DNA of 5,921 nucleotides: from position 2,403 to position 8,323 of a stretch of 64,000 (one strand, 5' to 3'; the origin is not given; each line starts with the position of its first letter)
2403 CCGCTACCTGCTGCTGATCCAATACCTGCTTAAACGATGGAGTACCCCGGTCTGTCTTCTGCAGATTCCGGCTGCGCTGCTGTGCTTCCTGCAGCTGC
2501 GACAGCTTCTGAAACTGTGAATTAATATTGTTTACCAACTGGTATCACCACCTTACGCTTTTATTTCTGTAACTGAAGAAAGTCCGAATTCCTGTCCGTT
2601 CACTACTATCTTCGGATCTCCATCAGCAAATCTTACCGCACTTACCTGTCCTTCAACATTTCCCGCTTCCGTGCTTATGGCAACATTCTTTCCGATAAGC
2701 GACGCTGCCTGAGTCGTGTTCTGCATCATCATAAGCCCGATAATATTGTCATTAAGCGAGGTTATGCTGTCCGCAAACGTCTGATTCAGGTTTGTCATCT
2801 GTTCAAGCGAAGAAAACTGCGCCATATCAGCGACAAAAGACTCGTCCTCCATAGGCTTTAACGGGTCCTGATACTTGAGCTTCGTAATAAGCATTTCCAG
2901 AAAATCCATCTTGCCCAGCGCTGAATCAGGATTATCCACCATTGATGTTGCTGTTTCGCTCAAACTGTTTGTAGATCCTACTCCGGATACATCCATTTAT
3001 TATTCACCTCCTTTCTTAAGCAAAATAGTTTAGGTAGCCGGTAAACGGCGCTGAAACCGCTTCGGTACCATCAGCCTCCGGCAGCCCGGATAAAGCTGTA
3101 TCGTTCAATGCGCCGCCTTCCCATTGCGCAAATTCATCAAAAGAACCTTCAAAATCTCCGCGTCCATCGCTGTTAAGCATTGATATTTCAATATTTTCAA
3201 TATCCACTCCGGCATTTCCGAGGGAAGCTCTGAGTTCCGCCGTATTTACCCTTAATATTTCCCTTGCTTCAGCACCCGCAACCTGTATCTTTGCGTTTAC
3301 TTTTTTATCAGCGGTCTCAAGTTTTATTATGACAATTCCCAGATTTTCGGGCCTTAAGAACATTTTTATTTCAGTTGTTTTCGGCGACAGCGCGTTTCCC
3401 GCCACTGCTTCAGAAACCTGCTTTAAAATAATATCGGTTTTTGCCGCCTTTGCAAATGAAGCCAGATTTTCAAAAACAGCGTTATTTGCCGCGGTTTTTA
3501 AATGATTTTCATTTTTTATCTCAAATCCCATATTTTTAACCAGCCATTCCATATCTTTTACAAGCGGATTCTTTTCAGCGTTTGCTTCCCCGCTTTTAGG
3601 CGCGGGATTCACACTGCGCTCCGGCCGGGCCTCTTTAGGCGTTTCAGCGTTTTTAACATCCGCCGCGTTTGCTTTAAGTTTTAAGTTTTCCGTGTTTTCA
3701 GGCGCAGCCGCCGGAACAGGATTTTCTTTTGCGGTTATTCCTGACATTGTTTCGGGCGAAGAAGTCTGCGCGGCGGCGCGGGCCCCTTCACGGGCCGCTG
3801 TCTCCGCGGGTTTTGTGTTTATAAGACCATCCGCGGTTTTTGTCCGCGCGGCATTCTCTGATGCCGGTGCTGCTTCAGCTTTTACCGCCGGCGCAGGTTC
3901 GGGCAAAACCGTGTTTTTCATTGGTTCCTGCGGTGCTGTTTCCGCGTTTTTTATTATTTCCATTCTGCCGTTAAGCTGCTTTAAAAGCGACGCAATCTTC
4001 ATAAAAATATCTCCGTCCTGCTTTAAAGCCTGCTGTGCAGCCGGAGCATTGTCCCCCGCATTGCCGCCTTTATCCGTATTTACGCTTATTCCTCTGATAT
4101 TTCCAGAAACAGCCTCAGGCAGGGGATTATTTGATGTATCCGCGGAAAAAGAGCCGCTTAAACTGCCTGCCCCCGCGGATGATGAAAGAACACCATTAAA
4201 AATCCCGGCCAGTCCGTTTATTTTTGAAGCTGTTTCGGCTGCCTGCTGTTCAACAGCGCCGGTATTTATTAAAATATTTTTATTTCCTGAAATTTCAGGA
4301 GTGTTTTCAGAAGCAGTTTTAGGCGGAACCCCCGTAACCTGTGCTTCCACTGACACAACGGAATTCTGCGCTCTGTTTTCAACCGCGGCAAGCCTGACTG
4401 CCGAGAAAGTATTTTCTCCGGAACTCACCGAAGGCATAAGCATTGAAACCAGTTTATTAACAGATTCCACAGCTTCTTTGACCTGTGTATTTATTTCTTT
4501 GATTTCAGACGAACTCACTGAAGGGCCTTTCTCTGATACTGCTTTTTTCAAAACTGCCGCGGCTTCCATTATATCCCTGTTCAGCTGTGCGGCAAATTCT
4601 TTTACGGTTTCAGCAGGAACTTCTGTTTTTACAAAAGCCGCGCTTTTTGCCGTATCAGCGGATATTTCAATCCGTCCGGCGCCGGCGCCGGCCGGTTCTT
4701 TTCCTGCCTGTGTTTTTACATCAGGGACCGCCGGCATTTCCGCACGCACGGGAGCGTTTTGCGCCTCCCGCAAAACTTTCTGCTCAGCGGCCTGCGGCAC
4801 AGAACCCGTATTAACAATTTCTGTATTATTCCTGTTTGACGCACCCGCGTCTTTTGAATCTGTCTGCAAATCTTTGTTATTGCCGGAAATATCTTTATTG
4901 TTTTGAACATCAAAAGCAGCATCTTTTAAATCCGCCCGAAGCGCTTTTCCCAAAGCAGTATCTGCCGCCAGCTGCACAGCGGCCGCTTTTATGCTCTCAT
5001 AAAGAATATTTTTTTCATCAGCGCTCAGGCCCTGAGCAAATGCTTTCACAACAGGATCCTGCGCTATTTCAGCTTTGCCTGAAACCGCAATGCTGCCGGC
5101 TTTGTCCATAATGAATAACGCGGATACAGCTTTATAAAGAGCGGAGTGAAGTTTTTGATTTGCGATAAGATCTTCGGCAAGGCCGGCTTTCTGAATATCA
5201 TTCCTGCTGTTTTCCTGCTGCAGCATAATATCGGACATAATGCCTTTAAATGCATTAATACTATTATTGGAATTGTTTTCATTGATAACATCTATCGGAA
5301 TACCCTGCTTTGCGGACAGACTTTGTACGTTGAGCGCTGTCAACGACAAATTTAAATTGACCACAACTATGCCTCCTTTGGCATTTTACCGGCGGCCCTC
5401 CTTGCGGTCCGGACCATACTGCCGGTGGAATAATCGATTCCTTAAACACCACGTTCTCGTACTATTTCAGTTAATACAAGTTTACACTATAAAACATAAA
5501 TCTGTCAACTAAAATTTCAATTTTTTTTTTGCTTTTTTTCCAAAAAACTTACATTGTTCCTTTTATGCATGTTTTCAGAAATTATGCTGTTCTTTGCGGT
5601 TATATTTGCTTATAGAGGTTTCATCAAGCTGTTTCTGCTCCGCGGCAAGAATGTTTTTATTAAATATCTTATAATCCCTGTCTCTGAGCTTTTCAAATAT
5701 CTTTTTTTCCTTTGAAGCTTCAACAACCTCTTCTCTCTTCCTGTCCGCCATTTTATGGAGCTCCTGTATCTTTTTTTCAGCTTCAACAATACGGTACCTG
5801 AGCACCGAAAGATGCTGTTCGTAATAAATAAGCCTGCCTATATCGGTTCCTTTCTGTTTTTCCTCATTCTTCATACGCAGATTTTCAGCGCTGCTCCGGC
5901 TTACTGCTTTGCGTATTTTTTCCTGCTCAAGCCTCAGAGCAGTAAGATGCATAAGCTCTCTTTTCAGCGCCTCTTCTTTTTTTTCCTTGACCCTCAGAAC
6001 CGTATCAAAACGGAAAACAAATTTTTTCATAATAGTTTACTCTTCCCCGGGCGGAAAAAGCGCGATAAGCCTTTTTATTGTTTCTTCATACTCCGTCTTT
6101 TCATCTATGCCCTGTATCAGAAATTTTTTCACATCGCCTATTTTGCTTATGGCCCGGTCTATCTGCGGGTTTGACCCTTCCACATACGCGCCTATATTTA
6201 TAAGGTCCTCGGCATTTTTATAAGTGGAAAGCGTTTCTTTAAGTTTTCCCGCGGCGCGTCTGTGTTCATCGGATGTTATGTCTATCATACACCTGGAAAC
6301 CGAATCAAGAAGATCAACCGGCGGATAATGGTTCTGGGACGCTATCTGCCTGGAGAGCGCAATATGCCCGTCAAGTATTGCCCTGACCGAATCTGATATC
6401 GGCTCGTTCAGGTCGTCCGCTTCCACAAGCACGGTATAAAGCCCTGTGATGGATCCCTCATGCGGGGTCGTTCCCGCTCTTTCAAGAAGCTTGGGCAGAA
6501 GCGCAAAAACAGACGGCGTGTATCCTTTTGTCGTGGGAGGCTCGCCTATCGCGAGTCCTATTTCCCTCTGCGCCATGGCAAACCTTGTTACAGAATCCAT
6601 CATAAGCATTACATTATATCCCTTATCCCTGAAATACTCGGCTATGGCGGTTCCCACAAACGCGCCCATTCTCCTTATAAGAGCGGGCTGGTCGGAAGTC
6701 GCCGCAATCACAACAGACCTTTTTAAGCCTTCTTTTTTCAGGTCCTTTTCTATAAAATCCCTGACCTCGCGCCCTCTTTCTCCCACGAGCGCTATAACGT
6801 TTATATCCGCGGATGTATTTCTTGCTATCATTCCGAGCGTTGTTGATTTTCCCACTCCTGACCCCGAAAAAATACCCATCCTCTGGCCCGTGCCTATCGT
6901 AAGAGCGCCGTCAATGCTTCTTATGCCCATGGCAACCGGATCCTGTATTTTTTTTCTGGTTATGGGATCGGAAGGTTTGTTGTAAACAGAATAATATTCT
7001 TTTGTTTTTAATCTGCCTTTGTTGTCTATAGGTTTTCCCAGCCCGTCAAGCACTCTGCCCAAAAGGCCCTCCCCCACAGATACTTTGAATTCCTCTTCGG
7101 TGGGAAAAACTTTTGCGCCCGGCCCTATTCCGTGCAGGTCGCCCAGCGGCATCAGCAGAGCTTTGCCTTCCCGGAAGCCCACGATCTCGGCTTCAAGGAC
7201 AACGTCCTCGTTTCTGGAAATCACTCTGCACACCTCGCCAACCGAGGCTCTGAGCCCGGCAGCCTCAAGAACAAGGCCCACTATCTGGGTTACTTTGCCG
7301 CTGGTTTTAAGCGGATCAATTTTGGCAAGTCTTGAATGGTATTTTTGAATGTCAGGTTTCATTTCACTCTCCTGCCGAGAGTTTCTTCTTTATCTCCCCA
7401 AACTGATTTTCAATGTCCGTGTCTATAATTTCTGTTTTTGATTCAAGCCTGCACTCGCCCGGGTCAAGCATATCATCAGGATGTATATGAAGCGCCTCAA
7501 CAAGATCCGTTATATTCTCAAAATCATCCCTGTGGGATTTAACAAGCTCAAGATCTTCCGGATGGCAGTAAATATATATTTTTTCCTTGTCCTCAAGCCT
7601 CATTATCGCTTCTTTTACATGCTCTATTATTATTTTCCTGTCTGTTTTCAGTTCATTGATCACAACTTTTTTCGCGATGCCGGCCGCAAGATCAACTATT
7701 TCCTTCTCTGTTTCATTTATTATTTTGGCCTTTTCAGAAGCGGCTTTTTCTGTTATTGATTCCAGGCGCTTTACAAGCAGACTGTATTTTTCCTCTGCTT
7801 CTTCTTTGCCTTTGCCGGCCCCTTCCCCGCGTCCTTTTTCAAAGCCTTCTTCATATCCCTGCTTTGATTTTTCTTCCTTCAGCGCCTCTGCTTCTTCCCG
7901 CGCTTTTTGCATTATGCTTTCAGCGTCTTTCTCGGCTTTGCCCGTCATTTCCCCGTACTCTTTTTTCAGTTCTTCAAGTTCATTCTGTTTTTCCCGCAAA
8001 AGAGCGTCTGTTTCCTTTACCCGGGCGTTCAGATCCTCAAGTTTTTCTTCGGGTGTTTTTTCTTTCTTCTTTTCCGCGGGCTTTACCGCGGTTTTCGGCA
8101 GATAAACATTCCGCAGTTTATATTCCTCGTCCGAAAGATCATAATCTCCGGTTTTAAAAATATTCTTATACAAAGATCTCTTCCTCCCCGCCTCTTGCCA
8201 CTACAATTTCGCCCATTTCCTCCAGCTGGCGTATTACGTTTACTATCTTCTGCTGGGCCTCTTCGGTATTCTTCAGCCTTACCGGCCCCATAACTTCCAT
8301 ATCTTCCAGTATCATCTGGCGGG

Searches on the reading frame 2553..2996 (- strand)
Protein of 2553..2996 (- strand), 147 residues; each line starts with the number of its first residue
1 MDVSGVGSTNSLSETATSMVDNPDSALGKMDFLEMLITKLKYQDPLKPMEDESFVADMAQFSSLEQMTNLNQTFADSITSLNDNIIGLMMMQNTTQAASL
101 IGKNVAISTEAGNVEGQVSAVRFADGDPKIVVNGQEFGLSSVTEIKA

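Call 73: search_protein_families(library=pfam, proteins=[window:2553-2996:-], max_evalue=0.0001)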
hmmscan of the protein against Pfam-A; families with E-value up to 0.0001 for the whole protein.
window:2553-2996:- (147 aa): 2 families
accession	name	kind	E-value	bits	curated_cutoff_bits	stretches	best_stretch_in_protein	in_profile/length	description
PF03963.19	FlgD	-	1.8e-20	73.3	27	1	11-74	10-73/75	Flagellar hook capping protein - N-terminal region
PF13861.12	FLgD_tudor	-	3.2e-07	30.9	26.9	1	93-143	2-58/58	FlgD Tudor-like domain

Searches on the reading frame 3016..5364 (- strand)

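Call 73: search_protein_families(library=pfam, proteins=[window:3016-5364:-], max_evalue=0.0001)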
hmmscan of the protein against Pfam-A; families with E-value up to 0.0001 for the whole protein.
window:3016-5364:- (782 aa): 1 family
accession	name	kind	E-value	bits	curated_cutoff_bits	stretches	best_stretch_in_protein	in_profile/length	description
PF02120.21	Flg_hook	-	2.9e-13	49.9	29.8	1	659-733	8-82/85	Flagellar hook-length control protein FliK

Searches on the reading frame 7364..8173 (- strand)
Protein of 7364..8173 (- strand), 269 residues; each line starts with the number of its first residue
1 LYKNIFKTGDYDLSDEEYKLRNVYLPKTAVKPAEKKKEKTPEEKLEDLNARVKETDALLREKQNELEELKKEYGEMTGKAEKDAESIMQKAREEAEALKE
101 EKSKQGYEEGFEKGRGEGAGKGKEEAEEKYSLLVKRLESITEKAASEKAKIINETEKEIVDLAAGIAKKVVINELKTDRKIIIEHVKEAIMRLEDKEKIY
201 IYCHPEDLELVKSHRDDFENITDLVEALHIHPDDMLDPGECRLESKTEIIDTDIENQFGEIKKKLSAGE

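Call 73: search_protein_families(library=pfam, proteins=[window:7364-8173:-], max_evalue=0.0001)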
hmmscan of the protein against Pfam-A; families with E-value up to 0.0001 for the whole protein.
window:7364-8173:- (269 aa): 1 family
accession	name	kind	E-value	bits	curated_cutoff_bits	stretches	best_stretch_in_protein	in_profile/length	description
PF02108.21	FliH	-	3.1e-23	82.5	24.1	1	134-259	4-126/128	Flagellar assembly protein FliH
